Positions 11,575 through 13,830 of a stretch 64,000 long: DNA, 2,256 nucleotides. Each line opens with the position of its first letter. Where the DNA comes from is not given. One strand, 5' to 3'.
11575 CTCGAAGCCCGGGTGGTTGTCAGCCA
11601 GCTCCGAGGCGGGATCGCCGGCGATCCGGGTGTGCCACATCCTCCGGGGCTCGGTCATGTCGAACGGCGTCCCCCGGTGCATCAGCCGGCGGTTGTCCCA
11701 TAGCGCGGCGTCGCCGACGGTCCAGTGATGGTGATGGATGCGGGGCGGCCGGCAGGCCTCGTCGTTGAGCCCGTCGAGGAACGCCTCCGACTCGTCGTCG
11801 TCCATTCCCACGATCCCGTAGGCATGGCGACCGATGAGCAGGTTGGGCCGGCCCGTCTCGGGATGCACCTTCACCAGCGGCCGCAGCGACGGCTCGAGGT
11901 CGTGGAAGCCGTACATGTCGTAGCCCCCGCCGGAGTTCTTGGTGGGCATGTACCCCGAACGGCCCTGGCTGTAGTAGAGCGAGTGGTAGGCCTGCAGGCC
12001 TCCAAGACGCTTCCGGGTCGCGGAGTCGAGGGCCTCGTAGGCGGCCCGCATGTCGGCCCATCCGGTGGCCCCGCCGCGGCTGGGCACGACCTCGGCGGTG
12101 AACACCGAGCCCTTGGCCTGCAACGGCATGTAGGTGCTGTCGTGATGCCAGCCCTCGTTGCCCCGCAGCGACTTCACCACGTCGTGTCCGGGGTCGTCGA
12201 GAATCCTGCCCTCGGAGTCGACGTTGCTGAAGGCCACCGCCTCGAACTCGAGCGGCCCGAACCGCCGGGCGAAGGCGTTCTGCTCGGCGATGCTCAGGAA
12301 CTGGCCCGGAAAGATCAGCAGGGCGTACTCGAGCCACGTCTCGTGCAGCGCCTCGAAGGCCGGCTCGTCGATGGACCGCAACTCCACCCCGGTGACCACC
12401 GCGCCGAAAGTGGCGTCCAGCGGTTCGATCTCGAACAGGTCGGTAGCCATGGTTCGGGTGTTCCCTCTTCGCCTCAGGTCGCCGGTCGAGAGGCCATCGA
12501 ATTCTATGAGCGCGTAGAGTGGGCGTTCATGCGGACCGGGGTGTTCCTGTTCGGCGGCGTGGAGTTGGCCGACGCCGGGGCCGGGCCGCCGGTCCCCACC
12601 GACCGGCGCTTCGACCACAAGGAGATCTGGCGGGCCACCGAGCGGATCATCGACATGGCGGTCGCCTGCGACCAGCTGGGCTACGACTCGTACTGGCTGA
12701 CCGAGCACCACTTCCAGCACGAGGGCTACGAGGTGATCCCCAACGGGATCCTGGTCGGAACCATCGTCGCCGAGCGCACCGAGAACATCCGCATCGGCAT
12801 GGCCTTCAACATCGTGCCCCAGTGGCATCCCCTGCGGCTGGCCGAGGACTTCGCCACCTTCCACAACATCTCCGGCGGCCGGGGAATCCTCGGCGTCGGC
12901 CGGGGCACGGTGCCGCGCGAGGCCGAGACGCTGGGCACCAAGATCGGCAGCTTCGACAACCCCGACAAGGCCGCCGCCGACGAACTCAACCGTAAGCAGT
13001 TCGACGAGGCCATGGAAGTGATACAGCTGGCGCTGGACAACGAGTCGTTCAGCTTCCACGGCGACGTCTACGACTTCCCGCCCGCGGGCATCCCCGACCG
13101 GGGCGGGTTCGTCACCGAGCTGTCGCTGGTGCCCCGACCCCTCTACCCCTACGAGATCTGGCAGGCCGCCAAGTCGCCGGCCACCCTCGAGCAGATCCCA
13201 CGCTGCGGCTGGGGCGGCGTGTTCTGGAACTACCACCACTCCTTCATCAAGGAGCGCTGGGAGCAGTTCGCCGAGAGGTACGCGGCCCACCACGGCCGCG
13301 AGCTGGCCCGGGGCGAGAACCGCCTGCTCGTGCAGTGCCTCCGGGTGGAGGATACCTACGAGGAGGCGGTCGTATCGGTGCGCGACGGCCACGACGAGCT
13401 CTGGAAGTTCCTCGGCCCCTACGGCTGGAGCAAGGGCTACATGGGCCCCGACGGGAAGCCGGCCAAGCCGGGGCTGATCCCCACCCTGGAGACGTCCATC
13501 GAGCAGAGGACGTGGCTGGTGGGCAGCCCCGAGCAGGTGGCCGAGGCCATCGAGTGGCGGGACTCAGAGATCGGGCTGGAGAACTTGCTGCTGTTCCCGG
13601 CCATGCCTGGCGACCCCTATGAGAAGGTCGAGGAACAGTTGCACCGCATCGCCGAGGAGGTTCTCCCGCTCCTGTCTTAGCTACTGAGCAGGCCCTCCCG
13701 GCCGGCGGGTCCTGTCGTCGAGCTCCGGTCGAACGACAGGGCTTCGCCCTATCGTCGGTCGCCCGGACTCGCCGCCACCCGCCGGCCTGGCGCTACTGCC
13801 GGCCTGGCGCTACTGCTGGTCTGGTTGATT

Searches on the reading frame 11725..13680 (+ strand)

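Call 79: search_protein_families(library=pfam, proteins=[window:11725-13680:+], max_evalue=0.001)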
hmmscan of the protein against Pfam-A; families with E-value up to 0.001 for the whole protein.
window:11725-13680:+ (651 aa): 1 family
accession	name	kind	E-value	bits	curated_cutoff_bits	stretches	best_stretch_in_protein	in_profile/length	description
PF00296.26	Bac_luciferase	-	1.9e-39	136.4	27.9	1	303-610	20-305/314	Luciferase-like monooxygenase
